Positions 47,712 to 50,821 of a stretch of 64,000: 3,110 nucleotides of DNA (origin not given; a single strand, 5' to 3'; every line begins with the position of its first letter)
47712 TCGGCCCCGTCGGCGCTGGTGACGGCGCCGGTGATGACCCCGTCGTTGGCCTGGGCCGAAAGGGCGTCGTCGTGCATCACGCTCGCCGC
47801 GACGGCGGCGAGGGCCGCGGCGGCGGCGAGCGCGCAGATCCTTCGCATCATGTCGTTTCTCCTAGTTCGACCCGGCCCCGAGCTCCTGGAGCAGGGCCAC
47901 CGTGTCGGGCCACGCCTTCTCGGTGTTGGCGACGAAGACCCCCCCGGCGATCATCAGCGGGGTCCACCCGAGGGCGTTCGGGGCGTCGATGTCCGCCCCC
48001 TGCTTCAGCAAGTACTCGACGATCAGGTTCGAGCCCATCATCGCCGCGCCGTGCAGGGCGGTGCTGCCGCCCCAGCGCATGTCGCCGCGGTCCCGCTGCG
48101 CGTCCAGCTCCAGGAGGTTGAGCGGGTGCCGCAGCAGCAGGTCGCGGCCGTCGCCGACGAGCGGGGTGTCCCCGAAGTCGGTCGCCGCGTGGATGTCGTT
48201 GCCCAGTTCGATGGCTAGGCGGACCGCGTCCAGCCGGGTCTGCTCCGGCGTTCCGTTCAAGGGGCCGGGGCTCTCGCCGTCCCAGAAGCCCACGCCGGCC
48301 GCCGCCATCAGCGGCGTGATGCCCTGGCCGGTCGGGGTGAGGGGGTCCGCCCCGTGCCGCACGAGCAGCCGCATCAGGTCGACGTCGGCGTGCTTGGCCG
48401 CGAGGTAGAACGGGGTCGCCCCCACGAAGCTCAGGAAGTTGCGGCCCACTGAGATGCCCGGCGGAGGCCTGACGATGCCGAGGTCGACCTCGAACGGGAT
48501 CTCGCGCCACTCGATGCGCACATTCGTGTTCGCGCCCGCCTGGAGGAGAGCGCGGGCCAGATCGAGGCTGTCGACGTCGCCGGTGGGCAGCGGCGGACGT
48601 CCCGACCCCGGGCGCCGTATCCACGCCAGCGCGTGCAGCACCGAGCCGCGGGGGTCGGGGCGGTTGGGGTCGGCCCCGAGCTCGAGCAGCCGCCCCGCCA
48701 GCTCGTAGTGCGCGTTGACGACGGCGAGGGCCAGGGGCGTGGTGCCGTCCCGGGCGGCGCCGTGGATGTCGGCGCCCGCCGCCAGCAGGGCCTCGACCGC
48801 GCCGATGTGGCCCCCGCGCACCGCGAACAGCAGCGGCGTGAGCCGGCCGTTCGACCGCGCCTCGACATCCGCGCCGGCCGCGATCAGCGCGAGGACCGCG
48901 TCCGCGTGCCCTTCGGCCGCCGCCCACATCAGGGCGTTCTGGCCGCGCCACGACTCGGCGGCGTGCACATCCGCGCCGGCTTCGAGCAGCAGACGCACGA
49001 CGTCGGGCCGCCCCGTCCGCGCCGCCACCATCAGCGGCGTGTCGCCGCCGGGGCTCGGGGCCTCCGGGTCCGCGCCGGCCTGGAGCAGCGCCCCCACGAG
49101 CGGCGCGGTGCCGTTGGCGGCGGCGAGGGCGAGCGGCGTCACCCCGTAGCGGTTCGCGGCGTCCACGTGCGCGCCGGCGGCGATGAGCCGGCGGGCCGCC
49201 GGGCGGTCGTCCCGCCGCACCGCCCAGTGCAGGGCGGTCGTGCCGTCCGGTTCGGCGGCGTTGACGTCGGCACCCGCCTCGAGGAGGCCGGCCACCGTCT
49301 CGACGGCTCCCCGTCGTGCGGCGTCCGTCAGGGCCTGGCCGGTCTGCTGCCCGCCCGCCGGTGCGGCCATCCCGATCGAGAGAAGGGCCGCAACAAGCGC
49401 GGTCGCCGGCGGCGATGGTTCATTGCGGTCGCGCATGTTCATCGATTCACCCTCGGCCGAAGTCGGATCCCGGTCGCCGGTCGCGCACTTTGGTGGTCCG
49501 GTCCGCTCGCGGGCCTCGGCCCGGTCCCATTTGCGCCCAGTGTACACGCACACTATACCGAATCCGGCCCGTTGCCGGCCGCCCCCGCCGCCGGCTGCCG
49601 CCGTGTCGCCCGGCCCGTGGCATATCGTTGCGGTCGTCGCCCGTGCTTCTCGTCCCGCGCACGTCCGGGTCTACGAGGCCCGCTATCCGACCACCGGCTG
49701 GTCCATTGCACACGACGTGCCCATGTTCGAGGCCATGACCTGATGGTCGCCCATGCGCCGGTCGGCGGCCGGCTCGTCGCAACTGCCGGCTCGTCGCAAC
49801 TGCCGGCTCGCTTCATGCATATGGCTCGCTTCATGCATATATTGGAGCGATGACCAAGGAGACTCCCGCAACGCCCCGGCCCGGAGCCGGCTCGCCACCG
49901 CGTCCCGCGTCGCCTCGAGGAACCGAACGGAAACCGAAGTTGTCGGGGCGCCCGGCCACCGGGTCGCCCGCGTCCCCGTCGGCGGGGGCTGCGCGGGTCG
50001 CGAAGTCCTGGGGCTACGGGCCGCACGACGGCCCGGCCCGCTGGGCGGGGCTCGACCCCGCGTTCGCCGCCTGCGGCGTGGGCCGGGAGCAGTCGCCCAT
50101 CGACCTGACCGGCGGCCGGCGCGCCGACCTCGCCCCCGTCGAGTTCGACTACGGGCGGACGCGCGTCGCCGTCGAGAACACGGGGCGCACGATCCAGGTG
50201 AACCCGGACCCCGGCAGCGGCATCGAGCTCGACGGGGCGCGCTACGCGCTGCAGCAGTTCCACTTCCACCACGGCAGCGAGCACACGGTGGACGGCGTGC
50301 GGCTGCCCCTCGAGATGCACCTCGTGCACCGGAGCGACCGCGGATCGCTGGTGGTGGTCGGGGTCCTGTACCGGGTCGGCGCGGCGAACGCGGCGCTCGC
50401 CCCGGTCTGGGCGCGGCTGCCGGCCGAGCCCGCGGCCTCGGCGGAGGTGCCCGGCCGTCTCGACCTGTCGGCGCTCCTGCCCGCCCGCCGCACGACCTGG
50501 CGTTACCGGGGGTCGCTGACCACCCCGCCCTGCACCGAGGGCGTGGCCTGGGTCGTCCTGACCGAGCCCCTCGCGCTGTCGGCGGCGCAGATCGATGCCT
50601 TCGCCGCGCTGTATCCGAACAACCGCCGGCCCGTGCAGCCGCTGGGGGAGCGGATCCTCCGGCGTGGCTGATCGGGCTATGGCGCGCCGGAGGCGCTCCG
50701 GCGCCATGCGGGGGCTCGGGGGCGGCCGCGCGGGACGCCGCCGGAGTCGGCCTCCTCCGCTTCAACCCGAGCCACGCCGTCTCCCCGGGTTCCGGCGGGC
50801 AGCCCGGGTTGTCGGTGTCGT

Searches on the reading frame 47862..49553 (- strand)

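Call 30: search_protein_families(library=pfam, proteins=[window:47862-49553:-], max_evalue=0.001)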
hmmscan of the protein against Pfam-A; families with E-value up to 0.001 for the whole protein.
window:47862-49553:- (563 aa): 7 families
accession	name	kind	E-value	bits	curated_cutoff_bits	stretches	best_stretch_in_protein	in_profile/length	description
PF12796.13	Ank_2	-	7.4e-59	196.8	27.3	4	141-233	1-89/90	Ankyrin repeats (3 copies)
PF00023.36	Ank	-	1.8e-57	188.4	21.1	5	170-198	2-30/33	Ankyrin repeat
PF13637.12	Ank_4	-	2.5e-48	161.4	22.7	5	208-257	1-50/50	Ankyrin repeats (many copies)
PF13606.12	Ank_3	-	8.7e-45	145.3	22.3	1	170-197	2-29/30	Ankyrin repeat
PF13857.12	Ank_5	-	3.1e-38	129.8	27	3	156-201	1-47/56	Ankyrin repeats (many copies)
PF24521.3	Ank_KRIT1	-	1.5e-07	31.6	80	0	140-193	21-69/149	KRIT1 ankyrin-repeats domain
PF23745.1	ANK_LRRK2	-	0.00011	22.5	27.5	0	208-261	35-88/130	LRRK2 ANK repeat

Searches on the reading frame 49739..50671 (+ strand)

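Call 30: search_protein_families(library=pfam, proteins=[window:49739-50671:+], max_evalue=0.001)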
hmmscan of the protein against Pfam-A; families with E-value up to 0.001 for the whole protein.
window:49739-50671:+ (310 aa): 1 family
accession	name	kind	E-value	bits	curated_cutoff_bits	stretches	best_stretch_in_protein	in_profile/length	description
PF00194.26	Carb_anhydrase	-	1.7e-41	142.9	27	1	98-307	2-250/254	Eukaryotic-type carbonic anhydrase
